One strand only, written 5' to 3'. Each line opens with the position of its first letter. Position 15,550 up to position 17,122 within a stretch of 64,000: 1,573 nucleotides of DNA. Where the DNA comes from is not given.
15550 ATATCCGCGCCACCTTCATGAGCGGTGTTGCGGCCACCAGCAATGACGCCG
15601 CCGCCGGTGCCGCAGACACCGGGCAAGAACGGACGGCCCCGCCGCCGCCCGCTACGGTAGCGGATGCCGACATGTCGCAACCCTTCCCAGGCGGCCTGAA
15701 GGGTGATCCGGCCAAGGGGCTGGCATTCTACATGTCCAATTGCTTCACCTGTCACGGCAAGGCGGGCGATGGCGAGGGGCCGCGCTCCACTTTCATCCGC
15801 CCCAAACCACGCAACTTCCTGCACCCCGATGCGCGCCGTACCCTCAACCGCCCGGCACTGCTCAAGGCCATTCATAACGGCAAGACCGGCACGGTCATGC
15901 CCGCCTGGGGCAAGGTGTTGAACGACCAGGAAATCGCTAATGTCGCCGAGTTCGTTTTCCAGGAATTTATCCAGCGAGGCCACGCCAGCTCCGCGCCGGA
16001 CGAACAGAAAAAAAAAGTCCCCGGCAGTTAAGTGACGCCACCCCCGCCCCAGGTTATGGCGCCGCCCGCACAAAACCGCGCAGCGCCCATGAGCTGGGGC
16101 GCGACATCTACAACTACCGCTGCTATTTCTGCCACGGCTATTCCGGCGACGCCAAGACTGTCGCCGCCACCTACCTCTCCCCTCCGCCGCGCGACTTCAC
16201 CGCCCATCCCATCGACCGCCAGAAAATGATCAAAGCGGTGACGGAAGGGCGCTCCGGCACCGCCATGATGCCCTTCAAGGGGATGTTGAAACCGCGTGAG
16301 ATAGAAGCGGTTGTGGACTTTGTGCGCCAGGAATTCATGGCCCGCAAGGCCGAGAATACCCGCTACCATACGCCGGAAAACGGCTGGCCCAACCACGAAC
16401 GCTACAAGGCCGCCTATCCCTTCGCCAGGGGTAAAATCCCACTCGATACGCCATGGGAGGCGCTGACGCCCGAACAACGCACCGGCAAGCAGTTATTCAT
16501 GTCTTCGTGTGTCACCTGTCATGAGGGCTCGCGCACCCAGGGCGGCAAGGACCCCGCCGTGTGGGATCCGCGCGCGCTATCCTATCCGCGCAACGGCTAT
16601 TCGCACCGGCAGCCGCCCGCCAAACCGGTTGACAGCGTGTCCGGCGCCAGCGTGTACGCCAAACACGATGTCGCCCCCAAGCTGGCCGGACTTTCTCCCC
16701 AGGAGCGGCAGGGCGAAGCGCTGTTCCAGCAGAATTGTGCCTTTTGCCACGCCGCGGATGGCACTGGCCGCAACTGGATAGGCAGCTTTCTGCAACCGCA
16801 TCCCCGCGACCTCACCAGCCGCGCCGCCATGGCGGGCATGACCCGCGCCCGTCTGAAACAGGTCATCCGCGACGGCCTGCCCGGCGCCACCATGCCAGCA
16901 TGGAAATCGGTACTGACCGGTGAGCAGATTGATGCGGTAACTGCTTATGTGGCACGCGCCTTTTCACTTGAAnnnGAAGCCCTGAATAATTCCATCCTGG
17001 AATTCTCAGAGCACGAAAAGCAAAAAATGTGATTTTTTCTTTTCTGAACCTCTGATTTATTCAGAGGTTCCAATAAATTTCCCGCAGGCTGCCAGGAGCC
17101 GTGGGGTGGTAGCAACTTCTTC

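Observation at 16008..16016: A9 homopolymer tract splits a multiheme cytochrome c into two ORFs; an A10 would restore one ~660-aa protein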

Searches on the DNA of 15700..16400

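Call 32: search_rna_families(source=window, start=15700, end=16400, threshold=evalue, max_evalue=1)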
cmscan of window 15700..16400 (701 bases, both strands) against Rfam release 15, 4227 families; matches with E-value up to 1: 1.
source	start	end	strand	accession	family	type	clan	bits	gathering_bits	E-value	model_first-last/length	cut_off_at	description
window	16193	16293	-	RF03013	nadA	Gene; sRNA;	-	19.4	37.5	0.12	1-62/62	no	nadA riboswitch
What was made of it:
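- On Programmed -1 ribosomal frameshift cassettes (dnaX / IS type): There is no Rfam frameshift element (call 32).
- Tried and rejected: An Rfam scan of 15700-16400 gave only a sub-threshold nadA match, which I take as chance (call 32).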

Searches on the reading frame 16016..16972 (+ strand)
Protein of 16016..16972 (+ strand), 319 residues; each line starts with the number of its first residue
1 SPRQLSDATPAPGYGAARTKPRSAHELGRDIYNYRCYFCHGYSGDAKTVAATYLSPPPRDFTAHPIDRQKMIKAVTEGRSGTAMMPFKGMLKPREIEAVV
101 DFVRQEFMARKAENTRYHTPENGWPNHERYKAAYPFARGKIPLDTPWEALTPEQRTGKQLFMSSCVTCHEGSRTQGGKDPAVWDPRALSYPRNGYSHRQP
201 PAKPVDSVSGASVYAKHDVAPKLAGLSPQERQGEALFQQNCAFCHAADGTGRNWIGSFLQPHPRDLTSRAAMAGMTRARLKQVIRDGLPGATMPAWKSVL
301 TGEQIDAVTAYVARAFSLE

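Call 53: search_protein_families(library=ncbifam, proteins=[window:16016-16972:+], max_evalue=0.001)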
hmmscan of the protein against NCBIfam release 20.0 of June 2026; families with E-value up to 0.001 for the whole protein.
window:16016-16972:+ (319 aa): 16 families
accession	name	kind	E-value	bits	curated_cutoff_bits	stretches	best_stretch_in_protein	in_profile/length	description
TIGR00782.1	ccoP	equivalog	1.8e-20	73.4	179.95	1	230-314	203-280/285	cytochrome-c oxidase, cbb3-type subunit III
NF045930.1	Cytc6PetJCyano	equivalog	7.3e-19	67.7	135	1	226-313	24-103/110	cytochrome c6 PetJ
NF050122.1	bc1_QcrC_actin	exception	8e-12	45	200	0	229-254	40-65/253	cytochrome bc1 complex diheme cytochrome c subunit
NF011054.0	PRK14486.1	equivalog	1.8e-11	44.1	447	1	232-313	217-288/294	putative bifunctional cbb3-type cytochrome c oxidase subunit II/cytochrome c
NF045773.1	cytochro_C550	exception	3.3e-10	39.9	125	0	229-313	48-117/118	cytochrome c550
NF045774.1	cytochro_C551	exception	3.9e-10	39.7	118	0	228-313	37-107/110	cytochrome c551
TIGR04494.1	c550_PedF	equivalog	2.1e-08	34.2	122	0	232-313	53-128/133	cytochrome c-550 PedF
TIGR03045.1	PS_II_C550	equivalog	3.9e-08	33.1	177.75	0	154-179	51-76/159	photosystem II cytochrome c-550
TIGR04485.1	thiosulf_SoxX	equivalog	4.2e-08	33.8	61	0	240-313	4-76/78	sulfur oxidation c-type cytochrome SoxX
NF033864.1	cytochrome579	equivalog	9.4e-08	32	280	1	29-69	53-95/179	cytochrome 579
NF052248.1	SorU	equivalog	2.1e-06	27.9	100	0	276-312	38-72/72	SorU family sulfite dehydrogenase c-type cytochrome subunit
NF040606.1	CytoC_perox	subfamily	3.4e-06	26.5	150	0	230-247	298-315/524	di-heme-cytochrome C peroxidase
TIGR03872.1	cytochrome_MoxG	equivalog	1.1e-05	25.5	147.8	0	155-193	45-81/133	cytochrome c(L), periplasmic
TIGR02603.1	CxxCH_TIGR02603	domain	2.5e-05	24.3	68.15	0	231-253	4-26/134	putative heme-binding domain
NF052246.1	SorB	equivalog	0.00012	22.1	93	0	227-248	16-35/80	SorB family sulfite dehydrogenase c-type cytochrome subunit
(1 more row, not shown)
